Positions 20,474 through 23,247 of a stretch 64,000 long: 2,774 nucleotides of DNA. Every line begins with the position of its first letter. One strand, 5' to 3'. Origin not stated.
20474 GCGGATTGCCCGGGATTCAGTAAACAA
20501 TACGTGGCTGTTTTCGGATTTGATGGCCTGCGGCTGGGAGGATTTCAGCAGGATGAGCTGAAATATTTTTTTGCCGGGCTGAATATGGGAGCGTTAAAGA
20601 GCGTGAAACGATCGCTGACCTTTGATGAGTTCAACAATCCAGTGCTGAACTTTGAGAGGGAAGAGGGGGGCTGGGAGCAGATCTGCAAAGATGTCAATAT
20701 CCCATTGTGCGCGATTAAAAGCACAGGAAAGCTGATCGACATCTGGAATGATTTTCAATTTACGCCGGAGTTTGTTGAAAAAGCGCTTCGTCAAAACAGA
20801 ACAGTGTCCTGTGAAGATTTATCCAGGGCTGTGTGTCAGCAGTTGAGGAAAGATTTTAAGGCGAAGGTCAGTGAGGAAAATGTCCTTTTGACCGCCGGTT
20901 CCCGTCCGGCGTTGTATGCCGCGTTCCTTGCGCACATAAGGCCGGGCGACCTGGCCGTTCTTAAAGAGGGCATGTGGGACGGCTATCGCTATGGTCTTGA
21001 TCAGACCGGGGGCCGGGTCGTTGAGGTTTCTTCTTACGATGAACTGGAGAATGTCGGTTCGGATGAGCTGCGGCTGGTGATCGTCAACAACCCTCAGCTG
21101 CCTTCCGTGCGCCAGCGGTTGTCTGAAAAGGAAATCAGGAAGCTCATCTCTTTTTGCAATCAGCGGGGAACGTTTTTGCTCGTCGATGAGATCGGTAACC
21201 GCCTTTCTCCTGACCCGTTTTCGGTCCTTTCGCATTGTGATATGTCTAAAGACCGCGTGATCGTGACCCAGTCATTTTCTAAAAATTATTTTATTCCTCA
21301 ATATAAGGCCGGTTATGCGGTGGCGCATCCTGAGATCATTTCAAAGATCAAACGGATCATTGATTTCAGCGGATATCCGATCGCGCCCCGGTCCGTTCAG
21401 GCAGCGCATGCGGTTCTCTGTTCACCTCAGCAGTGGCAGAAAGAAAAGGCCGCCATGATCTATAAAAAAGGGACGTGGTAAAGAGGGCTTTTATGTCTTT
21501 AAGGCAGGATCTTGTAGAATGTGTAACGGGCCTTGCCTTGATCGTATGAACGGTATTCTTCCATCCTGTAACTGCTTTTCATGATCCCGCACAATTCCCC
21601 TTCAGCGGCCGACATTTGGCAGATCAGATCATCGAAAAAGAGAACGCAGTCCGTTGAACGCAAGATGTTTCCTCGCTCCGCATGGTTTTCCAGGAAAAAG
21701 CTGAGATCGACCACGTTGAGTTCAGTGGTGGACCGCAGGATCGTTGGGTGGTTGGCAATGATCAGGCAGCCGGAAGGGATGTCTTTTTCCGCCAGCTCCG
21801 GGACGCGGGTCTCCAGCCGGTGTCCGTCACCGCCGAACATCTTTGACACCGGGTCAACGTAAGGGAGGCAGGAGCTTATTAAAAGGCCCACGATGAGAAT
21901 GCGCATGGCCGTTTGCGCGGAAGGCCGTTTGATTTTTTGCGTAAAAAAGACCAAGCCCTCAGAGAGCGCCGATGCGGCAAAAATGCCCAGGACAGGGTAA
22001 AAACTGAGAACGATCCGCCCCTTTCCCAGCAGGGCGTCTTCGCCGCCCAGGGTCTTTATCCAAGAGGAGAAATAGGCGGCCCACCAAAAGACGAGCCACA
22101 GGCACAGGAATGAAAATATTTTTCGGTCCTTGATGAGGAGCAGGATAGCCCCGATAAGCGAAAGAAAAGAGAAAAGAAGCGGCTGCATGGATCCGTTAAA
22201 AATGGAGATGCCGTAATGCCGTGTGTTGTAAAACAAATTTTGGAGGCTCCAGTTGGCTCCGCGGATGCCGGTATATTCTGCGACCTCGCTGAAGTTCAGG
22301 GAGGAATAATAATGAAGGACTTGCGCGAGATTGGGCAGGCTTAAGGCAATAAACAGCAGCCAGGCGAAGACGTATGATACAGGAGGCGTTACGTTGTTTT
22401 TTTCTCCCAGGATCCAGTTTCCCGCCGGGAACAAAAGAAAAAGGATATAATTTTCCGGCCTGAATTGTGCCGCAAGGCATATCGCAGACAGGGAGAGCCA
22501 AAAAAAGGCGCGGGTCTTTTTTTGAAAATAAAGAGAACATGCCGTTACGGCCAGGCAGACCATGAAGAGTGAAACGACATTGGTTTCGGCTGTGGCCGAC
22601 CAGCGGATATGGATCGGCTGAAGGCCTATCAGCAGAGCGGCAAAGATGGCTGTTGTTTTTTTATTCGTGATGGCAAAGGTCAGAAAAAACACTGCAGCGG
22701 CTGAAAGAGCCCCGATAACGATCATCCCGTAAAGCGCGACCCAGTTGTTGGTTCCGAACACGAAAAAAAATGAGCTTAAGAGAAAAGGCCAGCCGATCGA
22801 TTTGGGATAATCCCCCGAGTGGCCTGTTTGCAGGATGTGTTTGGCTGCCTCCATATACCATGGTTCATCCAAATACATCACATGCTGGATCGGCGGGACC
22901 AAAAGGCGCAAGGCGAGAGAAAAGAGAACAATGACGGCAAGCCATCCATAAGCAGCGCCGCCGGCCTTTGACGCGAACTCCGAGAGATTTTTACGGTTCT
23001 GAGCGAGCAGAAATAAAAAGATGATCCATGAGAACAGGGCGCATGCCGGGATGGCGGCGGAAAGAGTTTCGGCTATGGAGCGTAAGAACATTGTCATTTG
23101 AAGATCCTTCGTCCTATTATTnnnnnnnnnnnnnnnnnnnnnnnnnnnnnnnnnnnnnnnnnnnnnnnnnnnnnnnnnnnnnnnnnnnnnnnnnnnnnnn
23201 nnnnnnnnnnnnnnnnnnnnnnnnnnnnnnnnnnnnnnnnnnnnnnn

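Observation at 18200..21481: HemN-like rSAM plus an rSAM fused to a HisC-like PLP aminotransferase domain next to the HxS peptide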

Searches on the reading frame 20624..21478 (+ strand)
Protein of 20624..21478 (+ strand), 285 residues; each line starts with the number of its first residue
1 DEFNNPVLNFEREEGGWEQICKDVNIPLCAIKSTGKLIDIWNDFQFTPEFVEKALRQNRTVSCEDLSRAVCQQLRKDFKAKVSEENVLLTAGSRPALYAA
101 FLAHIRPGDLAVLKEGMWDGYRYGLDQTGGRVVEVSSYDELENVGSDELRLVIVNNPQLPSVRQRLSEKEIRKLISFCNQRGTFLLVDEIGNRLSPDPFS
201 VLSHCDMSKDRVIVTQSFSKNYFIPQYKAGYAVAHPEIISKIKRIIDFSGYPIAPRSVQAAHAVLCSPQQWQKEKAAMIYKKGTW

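Call 20: search_solved_structures(query=window:20624-21478:+, max_evalue=0.001, show_alignments=3)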
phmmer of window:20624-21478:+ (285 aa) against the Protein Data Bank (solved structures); distinct sequences matched with E-value up to 0.001: 41.
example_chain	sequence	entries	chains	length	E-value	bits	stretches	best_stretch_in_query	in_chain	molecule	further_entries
1o4s_A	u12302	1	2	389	2.9e-13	52.9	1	64-246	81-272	Aspartate aminotransferase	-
1u08_A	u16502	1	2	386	7.5e-13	51.6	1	65-268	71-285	Hypothetical aminotransferase ybdL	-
2z61_A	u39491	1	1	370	9.8e-12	47.9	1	66-246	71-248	Probable aspartate aminotransferase 2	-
1j32_A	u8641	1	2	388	7.3e-09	38.5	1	65-243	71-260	aspartate aminotransferase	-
1dju_A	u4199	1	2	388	7.7e-09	38.4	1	47-253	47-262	AROMATIC AMINOTRANSFERASE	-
1gd9_A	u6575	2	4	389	7.8e-09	38.4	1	47-253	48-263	ASPARTATE AMINOTRANSFERASE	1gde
8wkj_A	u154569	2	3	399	4.1e-08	36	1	65-250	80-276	Aminotransferase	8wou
6f35_A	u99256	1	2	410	4.7e-08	35.8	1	64-277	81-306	Aspartate aminotransferase B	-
5veh_A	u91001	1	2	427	5.3e-08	35.6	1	86-251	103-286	Kynurenine aminotransferase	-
1yiy_A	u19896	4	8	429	5.4e-08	35.6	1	86-251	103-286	kynurenine aminotransferase; glutamine transaminase K | kynurenine aminotransferase; glutamine transaminase | Kynurenine aminotransferase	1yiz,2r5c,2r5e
2gb3_A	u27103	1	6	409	1e-07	34.7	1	64-243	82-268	aspartate aminotransferase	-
1bjw_A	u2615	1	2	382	1.3e-07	34.4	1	52-245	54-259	ASPARTATE AMINOTRANSFERASE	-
1bkg_A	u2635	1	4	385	1.3e-07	34.4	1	52-245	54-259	ASPARTATE AMINOTRANSFERASE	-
1b5o_A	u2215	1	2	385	3.3e-07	33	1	52-245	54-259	PROTEIN (ASPARTATE AMINOTRANSFERASE)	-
1gc3_A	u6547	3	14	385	4.2e-07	32.7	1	52-243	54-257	ASPARTATE AMINOTRANSFERASE | PROTEIN (ASPARTATE AMINOTRANSFERASE)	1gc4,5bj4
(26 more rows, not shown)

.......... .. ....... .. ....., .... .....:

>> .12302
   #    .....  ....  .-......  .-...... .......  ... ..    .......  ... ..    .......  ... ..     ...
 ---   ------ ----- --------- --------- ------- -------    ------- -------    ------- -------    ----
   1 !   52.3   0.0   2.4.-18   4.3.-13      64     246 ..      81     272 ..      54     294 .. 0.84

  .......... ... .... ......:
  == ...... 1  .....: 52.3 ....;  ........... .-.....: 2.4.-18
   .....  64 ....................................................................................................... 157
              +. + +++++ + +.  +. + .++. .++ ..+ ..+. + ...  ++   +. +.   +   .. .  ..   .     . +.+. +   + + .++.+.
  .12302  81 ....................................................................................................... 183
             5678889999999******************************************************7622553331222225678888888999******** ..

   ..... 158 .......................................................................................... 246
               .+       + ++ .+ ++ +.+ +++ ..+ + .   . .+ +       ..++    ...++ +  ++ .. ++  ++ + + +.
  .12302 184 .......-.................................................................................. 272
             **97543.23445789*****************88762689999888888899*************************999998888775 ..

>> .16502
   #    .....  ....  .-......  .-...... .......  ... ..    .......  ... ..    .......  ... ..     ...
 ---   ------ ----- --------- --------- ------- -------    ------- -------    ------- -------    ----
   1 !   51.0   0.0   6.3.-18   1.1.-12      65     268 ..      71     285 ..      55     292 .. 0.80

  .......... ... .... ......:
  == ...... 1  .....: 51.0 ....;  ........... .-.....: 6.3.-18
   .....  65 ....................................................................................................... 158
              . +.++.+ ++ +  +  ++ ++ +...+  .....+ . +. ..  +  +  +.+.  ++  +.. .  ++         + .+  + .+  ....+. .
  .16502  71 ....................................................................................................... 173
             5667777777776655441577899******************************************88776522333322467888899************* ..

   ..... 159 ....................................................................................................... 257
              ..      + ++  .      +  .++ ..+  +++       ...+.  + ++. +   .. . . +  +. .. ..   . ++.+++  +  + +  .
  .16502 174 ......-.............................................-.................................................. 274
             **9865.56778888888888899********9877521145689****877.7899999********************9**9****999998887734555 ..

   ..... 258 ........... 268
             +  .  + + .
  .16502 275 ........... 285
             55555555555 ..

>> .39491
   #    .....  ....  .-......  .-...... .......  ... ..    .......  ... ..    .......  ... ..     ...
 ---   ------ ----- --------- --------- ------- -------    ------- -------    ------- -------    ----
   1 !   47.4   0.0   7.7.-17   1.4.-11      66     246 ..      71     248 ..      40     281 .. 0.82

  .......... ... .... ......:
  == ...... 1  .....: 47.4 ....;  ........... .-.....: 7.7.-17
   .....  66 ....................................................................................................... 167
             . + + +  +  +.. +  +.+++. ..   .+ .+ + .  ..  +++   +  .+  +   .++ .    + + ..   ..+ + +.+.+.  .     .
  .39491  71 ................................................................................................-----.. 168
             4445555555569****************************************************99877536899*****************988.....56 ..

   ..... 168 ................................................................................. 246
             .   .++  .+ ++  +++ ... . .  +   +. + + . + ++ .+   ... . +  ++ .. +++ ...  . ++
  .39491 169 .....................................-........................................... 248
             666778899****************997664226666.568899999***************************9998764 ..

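Call 47: find_homologous_proteins(query=A3, max_evalue=0.001)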
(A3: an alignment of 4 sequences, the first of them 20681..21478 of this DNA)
Query A3 (4 sequences) (266 aa, profile of the alignment): 88 proteins with E <= 0.001 among 8000 candidates.
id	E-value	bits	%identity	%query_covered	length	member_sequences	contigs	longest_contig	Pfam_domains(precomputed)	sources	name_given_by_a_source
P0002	1.4e-156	538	100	100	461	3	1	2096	PF00155.28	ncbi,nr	ncbi:MAG TPA: pyridoxal phosphate-dependent aminotransferase, partial [Candidatus Omnitrophota bacte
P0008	1.2e-135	469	61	100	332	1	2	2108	PF00155.28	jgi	-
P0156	8.9e-115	401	99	74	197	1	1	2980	PF00155.28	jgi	jgi:aspartate/methionine/tyrosine aminotransferase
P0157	3.0e-83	297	65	59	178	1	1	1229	PF00155.28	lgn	-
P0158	4.3e-16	77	28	67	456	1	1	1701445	PF00155.28,PF00266.26,PF01817.27,PF01041.24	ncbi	ncbi:aminotransferase class I/II-fold pyridoxal phosphate-dependent enzyme [Nitrosopumilus sp. S4]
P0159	4.3e-15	74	26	82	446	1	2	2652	PF00155.28,PF00266.26,PF01817.27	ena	-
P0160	4.4e-15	74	26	82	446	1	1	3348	PF00155.28,PF00266.26,PF01817.27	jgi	-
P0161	4.4e-15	74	26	82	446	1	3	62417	PF00155.28,PF00266.26,PF01817.27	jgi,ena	-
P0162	4.5e-15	74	26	81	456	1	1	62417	PF00155.28,PF00266.26,PF01817.27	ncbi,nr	ncbi:MAG: aminotransferase class I/II-fold pyridoxal phosphate-dependent enzyme [Nitrosopumilus sp.]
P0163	1.9e-14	72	24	67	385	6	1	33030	PF00155.28,PF12897.14,PF00266.26,PF01053.27,PF01041.24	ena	-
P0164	6.8e-14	70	27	67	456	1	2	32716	PF00155.28,PF00266.26,PF01817.27,PF01053.27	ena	-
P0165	7.8e-14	70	27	69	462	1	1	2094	PF00155.28,PF00266.26,PF01212.28,PF01817.27,PF01053.27,PF01041.24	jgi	-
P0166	1.2e-13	69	28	67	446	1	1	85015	PF00155.28,PF01817.27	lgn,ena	-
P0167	2.2e-13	68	25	67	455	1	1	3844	PF00155.28,PF00266.26,PF01817.27,PF01041.24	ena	-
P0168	7.5e-13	67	23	72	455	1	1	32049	PF00155.28,PF00266.26,PF01817.27,PF01053.27,PF01041.24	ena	-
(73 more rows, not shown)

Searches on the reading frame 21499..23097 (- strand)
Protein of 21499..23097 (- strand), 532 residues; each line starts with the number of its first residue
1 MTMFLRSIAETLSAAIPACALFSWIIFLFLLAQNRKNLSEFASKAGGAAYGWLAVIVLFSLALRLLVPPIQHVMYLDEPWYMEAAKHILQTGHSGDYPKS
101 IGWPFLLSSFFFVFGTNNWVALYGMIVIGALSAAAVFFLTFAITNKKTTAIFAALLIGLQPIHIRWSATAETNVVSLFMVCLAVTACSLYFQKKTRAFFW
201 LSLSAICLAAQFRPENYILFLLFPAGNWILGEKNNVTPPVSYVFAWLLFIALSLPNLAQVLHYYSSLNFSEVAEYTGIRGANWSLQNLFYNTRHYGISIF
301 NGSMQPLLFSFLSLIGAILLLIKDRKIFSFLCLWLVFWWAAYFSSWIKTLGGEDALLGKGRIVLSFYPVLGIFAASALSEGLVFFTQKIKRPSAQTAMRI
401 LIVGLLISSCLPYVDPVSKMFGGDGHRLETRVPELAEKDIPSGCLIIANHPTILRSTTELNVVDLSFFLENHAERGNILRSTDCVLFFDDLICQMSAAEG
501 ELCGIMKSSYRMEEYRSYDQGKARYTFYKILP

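Call 3: search_protein_families(library=pfam, proteins=[window:21499-23097:-], max_evalue=0.01)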
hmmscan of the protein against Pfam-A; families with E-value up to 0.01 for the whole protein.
window:21499-23097:- (532 aa): 1 family
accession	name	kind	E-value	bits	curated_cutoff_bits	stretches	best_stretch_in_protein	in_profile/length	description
PF13231.12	PMT_2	-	4.3e-07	30.7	26.1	1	102-257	5-158/160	Dolichyl-phosphate-mannose-protein mannosyltransferase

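Call 4: search_protein_families(library=ncbifam, proteins=[window:21499-23097:-], max_evalue=0.01)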
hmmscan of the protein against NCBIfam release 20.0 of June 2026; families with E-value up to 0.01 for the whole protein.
window:21499-23097:- (532 aa): 1 family
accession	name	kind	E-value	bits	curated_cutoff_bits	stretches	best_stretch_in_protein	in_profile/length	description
TIGR03663.1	TIGR03663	subfamily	1.4e-05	24.3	126.25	1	54-232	5-182/435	flippase activity-associated protein Agl23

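Call 44: search_protein_families(library=padloc, proteins=[window:21499-23097:-], max_evalue=0.001)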
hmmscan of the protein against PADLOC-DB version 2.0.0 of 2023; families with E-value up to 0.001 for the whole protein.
window:21499-23097:- (532 aa): 0 families
